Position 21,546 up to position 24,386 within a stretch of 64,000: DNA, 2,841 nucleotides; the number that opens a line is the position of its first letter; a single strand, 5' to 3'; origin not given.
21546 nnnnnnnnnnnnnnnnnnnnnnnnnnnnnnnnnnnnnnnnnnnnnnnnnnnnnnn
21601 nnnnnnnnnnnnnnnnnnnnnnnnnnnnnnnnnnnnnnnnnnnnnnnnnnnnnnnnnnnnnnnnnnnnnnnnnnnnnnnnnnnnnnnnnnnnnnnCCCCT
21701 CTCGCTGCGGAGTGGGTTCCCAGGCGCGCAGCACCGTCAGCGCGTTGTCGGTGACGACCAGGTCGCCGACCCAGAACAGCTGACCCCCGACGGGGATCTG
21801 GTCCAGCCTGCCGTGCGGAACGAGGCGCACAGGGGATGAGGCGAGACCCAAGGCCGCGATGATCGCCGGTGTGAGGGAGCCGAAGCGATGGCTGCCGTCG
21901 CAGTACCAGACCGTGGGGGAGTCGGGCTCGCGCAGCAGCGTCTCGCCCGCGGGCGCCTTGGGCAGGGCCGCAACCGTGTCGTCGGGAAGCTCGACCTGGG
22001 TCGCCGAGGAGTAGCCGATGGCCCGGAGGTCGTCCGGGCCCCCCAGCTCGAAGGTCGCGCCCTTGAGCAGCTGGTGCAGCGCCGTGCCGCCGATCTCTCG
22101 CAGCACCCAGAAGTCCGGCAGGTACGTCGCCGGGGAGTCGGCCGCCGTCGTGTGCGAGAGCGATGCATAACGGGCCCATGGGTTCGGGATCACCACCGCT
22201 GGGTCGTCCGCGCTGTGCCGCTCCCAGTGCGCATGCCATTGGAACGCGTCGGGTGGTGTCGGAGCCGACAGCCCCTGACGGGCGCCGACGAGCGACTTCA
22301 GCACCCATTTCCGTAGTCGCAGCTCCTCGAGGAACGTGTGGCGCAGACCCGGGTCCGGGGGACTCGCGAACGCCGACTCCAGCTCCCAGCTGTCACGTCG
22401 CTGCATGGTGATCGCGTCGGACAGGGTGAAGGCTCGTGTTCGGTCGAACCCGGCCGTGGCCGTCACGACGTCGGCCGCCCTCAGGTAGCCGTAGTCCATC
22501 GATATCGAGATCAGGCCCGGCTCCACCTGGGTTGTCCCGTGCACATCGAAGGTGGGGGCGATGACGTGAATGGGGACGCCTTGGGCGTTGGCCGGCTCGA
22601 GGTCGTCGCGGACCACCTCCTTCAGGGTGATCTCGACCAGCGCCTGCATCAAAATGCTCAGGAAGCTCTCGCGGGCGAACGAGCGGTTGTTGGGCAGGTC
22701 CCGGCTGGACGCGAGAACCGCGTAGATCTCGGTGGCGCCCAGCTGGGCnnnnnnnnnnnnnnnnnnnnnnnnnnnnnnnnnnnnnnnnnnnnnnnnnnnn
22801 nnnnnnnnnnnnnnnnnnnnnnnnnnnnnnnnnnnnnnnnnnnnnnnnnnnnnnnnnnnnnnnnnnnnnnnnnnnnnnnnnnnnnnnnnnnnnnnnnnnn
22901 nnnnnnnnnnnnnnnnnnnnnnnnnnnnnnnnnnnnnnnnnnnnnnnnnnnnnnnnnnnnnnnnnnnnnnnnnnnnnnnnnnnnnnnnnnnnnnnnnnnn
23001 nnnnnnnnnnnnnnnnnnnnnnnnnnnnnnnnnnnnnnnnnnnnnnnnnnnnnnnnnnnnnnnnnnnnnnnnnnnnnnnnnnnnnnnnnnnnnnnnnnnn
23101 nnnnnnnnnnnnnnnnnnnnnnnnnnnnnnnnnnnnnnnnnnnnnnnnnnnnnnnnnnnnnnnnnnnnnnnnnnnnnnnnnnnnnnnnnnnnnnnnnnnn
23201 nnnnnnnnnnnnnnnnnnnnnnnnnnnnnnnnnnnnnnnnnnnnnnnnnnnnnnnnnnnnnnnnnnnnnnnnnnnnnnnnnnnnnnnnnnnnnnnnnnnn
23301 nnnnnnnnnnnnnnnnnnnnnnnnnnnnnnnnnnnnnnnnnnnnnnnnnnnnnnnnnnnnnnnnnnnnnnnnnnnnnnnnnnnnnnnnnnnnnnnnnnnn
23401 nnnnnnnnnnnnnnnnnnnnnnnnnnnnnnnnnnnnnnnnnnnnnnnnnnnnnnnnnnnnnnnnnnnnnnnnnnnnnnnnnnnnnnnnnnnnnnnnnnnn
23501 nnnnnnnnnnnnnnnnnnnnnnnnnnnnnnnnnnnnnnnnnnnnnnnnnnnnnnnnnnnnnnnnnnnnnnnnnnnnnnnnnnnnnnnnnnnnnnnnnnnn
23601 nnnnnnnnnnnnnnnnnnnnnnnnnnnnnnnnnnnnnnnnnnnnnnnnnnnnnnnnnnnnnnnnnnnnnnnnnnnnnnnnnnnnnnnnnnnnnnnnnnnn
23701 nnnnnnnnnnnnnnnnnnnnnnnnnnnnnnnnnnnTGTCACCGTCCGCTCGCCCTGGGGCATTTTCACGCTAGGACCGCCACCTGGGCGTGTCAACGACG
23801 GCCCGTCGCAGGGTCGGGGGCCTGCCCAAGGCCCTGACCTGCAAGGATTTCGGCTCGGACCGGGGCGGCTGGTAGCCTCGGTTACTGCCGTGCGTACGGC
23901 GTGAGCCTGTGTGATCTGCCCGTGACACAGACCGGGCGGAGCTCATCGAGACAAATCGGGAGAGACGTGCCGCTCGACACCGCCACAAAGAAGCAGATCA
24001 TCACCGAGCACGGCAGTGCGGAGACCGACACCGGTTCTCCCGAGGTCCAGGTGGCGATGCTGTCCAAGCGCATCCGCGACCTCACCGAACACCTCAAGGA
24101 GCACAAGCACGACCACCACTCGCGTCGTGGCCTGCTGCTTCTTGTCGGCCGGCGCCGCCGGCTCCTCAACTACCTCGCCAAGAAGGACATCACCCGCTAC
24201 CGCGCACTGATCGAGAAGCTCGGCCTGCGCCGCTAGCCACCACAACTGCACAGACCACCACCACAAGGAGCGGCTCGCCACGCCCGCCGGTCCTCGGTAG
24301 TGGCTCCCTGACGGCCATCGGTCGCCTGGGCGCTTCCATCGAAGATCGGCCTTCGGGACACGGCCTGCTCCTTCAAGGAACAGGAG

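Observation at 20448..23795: Orphan 1.1-kaa patatin-like phospholipase fused to four ASH/'choice-of-anchor-D'-like beta-sandwich repeats, inserted on the opposite strand into the ribF|rpsO junction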

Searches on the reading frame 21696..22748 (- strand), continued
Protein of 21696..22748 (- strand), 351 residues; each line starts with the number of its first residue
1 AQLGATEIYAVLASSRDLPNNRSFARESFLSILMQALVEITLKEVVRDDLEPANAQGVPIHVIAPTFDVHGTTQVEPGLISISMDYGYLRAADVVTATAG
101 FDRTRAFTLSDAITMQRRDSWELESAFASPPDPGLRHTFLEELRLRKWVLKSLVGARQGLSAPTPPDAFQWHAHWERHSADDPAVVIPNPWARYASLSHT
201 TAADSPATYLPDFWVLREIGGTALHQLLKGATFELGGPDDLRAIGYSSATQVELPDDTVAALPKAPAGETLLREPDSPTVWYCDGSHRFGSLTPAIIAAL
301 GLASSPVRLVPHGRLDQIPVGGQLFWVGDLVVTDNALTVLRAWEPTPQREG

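Call 76: search_protein_families(library=pfam, proteins=[L090:476-2239:+, L090:6619-8721:+, L090:8724-9170:+, L093:4563-6185:-, L095:2226-3086:+, L095:1818-2153:+, L095:6710-7087:+, L138:2788-7374:-, L138:7557-8720:+, L152:7414-8400:-], max_evalue=0.001)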
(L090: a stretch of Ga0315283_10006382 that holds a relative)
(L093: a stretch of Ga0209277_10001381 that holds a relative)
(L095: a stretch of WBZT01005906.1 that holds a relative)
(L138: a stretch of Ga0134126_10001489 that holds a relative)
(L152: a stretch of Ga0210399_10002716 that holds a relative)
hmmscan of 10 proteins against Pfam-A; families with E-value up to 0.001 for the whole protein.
L090:476-2239:+ (588 aa): 2 families
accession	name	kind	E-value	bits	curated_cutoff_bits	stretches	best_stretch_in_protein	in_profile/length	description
PF04986.18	Y2_Tnp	-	1.1e-23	84.7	20.9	1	189-414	1-177/183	Putative transposase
PF14319.11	Zn_Tnp_IS91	-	2.5e-18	66.3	26.3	1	49-144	4-90/90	Transposase zinc-binding domain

L090:6619-8721:+ (701 aa): 2 families
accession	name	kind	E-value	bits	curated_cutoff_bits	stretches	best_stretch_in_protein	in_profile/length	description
PF00384.28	Molybdopterin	-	4.8e-15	55.9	24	1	93-421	154-352/353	Molybdopterin oxidoreductase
PF01568.27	Molydop_binding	-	3.4e-14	53.3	26.8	1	580-669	17-96/110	Molydopterin dinucleotide binding domain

L090:8724-9170:+ (149 aa): 3 families
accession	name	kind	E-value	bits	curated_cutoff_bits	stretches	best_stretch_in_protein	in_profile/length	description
PF13247.11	Fer4_11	-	1.4e-17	64.1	26.2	1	61-139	2-82/100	4Fe-4S dicluster domain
PF12838.12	Fer4_7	-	0.00027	21.8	27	0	12-79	1-46/52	4Fe-4S dicluster domain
PF06902.16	Fer4_19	-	0.00049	20.5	24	1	65-118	11-61/64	Divergent 4Fe-4S mono-cluster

L093:4563-6185:- (541 aa): 2 families
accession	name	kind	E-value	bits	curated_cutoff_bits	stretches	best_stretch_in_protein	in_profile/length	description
PF13347.12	MFS_2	-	1.6e-78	264.6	27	1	56-516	1-427/427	MFS/sugar transport protein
PF07690.21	MFS_1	-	2.5e-07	30.4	33.4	1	62-457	6-346/347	Major Facilitator Superfamily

L095:2226-3086:+ (287 aa): 4 families
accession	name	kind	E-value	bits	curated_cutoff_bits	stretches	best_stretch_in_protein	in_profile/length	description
PF00665.32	rve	-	2.8e-27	95.4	32.6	1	124-222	2-102/102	Integrase core domain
PF13276.12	HTH_21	-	1.4e-17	64.1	28.1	1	45-99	4-59/60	HTH-like domain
PF13333.12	rve_2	-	3e-17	62.9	22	1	229-282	1-53/56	Integrase core domain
PF13683.12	rve_3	-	1.1e-14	54.4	26.5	1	210-277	1-67/67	Integrase core domain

L095:1818-2153:+ (112 aa): 0 families

L095:6710-7087:+ (126 aa): 0 families

L138:2788-7374:- (1529 aa): 4 families
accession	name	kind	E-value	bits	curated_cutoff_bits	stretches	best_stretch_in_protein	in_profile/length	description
PF00310.26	GATase_2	-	7.1e-175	582.2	19.9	1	22-438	1-420/420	Glutamine amidotransferases class-II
PF01645.23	Glu_synthase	-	9.3e-148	492.7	20.4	1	826-1194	3-368/369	Conserved region in glutamate synthase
PF04898.20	Glu_syn_central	-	8.9e-112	373.4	22.8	1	465-762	2-277/277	Glutamate synthase central domain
PF01493.24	GXGXG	-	3e-85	285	32.5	1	1275-1457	2-184/190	GXGXG motif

L138:7557-8720:+ (388 aa): 6 families
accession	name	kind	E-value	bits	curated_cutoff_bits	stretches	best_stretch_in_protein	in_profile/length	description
PF01266.30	DAO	-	3.4e-66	224.6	27.9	1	4-356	1-353/353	FAD dependent oxidoreductase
PF00890.30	FAD_binding_2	-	7.5e-06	25.8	20.4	1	4-193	1-181/414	FAD binding domain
PF12831.13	FAD_oxidored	-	7.4e-05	22.6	27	1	4-54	1-50/416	FAD dependent oxidoreductase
PF03486.20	HI0933_like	-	0.00011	22.2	50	0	4-39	2-37/244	HI0933-like protein Rossmann domain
PF01262.27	AlaDh_PNT_C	-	0.00052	19.9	23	1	2-36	28-62/214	Alanine dehydrogenase/PNT, C-terminal domain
PF13450.12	NAD_binding_8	-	0.00095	19.8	21.9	0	7-38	1-32/68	NAD(P)-binding Rossmann-like domain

L152:7414-8400:- (329 aa): 1 family
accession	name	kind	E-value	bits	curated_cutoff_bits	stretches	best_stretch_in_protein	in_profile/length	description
PF01544.23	CorA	-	6.1e-62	210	27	1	27-320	2-292/292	CorA-like Mg2+ transporter protein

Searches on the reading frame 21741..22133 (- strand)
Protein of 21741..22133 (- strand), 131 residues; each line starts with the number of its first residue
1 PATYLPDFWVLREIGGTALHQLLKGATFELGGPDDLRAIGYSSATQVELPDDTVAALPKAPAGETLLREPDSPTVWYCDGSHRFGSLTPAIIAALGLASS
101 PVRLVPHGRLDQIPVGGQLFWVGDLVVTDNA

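Call 52: search_protein_families(library=pfam, proteins=[window:21741-22133:-], max_evalue=10)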
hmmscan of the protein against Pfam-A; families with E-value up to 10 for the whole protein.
window:21741-22133:- (131 aa): 1 family
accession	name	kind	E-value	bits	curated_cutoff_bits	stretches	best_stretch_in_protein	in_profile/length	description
PF21274.3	Rng_hyd_C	-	0.041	14.6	27.5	1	4-96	7-105/107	Aromatic-ring hydroxylase, C-terminal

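Call 57: search_solved_structures(query=A4, max_evalue=10, show_alignments=2)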
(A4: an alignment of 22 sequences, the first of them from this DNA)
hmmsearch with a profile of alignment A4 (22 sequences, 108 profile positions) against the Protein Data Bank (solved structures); distinct sequences matched with E-value up to 10: 14.
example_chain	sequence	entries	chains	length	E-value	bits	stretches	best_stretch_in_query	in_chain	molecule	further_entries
4qxe_A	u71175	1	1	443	0.023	18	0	83-102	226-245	Leucine-rich repeat-containing G-protein coupled receptor 4, linker, Variable lymphocyte r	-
4li2_A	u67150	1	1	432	0.045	17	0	25-102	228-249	Leucine-rich repeat-containing G-protein coupled receptor 4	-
4li1_B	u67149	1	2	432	0.046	17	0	25-102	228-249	Leucine-rich repeat-containing G-protein coupled receptor 4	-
4kt1_A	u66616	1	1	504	0.27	14.5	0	83-102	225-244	Leucine-rich repeat-containing G-protein coupled receptor 4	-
6ka7_A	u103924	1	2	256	0.41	13.9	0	11-50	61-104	repebody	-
7oz4_A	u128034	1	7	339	0.8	13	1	47-85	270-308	p2 family phage major capsid protein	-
4cnc_A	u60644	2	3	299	0.81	13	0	10-50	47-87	TROPHOBLAST GLYCOPROTEIN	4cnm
8y69_A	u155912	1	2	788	0.86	12.9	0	83-102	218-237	Leucine-rich repeat-containing G-protein coupled receptor 4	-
8xfs_A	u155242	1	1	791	0.87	12.9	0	83-102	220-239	Leucine-rich repeat-containing G-protein coupled receptor 4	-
9s37_D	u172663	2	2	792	0.87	12.9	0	83-102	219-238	Leucine-rich repeat-containing G-protein coupled receptor 4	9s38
4k5u_B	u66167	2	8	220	1.6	12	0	82-106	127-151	Variable lymphocyte receptor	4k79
3ldu_A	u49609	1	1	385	1.8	11.9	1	15-86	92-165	Putative methylase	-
4v2e_A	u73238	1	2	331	2.1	11.6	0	65-105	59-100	FIBRONECTIN LEUCINE RICH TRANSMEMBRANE PROTEIN 3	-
5cmn_A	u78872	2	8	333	2.2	11.6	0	66-105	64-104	Leucine-rich repeat transmembrane protein FLRT3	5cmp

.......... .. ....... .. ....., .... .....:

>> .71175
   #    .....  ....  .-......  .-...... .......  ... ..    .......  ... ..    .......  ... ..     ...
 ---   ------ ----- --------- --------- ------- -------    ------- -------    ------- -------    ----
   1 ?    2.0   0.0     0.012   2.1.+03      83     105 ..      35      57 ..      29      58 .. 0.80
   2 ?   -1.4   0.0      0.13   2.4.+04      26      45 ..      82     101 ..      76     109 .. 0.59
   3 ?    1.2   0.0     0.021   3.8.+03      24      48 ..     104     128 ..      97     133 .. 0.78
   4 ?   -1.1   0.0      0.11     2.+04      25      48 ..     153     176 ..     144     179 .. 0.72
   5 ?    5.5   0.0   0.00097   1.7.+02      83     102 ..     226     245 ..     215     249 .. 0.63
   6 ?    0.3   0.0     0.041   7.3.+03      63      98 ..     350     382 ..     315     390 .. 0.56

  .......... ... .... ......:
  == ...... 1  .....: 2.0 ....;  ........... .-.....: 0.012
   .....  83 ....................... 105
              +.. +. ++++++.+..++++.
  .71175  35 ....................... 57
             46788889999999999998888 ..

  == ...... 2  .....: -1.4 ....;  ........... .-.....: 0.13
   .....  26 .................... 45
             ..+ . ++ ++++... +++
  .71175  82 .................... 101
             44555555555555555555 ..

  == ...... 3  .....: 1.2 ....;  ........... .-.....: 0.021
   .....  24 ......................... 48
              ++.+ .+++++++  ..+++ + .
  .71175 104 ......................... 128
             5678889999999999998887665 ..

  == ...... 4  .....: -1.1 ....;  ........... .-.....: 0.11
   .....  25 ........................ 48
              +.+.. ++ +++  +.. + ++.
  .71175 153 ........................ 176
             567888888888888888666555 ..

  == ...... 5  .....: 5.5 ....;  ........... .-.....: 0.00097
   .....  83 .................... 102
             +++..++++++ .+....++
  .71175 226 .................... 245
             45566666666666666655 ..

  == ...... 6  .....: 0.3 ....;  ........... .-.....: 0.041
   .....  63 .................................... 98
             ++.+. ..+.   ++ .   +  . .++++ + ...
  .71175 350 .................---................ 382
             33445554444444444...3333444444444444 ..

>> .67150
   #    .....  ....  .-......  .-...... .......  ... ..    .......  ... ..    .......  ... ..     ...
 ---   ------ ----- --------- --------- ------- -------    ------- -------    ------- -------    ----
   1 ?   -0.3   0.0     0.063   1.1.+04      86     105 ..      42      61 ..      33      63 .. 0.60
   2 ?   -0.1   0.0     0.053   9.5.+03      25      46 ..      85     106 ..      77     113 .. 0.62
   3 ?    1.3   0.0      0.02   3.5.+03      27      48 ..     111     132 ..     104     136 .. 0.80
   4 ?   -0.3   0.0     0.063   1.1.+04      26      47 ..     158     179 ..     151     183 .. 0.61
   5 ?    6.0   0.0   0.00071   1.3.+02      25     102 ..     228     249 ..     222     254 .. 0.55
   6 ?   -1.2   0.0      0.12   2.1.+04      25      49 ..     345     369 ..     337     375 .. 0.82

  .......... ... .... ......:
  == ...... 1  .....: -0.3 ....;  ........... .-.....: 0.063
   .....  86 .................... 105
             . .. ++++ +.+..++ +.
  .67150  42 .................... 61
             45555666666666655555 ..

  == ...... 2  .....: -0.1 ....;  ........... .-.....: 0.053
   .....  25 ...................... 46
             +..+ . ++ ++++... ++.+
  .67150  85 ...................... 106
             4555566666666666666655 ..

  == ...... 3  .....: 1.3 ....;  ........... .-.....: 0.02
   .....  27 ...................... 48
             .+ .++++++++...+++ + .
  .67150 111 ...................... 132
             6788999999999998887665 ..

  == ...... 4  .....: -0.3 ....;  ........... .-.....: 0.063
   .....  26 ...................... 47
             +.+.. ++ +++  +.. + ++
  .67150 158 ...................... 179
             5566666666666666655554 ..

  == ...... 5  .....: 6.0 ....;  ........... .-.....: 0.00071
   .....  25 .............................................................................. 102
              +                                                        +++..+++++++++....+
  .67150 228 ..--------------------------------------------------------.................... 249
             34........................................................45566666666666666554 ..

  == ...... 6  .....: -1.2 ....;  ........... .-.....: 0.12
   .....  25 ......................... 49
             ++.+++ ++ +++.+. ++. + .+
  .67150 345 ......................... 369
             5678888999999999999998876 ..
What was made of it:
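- On EccB-like repeat: The window copy has no Pfam hit (call 52), and a PDB profile search found nothing (call 57).
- Tried and rejected: Sequence-profile link of the 55-aa repeat to solved structures: nothing but spurious LRR matches (call 57).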

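Call 65: search_protein_families(library=pfam, alignment_id=A4, max_evalue=0.1)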
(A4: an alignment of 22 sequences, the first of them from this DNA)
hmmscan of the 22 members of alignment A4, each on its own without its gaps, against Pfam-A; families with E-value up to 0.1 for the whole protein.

A. member 1, seq(121 aa): 0 families

B. families by the number of members that match (of 22 scanned): 4 families
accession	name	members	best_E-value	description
PF05108.18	T7SS_ESX1_EccB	6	0.0014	Type VII secretion system ESX-1, transport TM domain B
PF24740.1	DUF7691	1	0.023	Domain of unknown function (DUF7691)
PF24526.1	ABCA12_C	1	0.027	ABCA12-like, C-terminal domain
PF12695.13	Abhydrolase_5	1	0.062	Alpha/beta hydrolase family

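Call 86: find_homologous_proteins(query=A4, max_evalue=0.000001)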
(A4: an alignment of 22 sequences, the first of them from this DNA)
Query A4 (22 sequences) (121 aa, profile of the alignment): 21 proteins with E <= 0.000001 among 2377 candidates.
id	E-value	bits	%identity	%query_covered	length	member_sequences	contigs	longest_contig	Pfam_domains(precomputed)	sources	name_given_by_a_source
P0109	1.1e-99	346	32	89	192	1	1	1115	PF05108.19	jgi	-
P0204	2.1e-59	216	31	91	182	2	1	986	-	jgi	jgi:hypothetical protein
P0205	1.3e-55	204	30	90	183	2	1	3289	-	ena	-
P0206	1.6e-41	159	31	81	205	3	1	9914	-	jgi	jgi:hypothetical protein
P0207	5.3e-37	144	30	90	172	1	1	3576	-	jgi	jgi:hypothetical protein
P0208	1.8e-33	133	35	79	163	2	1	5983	-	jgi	jgi:hypothetical protein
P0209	3.3e-32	129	30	83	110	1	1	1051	-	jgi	jgi:hypothetical protein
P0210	5.5e-32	128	27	91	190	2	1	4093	-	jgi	jgi:hypothetical protein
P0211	9.5e-32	127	26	91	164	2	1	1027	-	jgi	jgi:hypothetical protein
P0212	4.3e-29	119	32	92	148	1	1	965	-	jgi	jgi:hypothetical protein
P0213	2.5e-28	116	34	36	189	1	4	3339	-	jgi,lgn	jgi:hypothetical protein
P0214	3.8e-28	116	27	93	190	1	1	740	-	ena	-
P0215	9.3e-28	114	34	29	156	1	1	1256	-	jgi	jgi:hypothetical protein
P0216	7.7e-27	111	26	91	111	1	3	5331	-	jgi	jgi:hypothetical protein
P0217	6.4e-26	108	29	87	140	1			-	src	-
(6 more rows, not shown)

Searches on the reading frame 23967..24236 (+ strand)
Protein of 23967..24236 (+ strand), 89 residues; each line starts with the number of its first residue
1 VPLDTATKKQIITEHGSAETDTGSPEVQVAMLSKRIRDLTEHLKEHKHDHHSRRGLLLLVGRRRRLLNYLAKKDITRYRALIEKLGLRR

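Call 5: search_protein_families(library=pfam, proteins=[window:23967-24236:+], max_evalue=0.01)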
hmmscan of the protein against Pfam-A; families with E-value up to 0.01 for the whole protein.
window:23967-24236:+ (89 aa): 1 family
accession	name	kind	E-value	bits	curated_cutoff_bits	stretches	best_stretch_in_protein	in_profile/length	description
PF00312.27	Ribosomal_S15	-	8.2e-38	128.9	31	1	8-88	1-81/81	Ribosomal protein S15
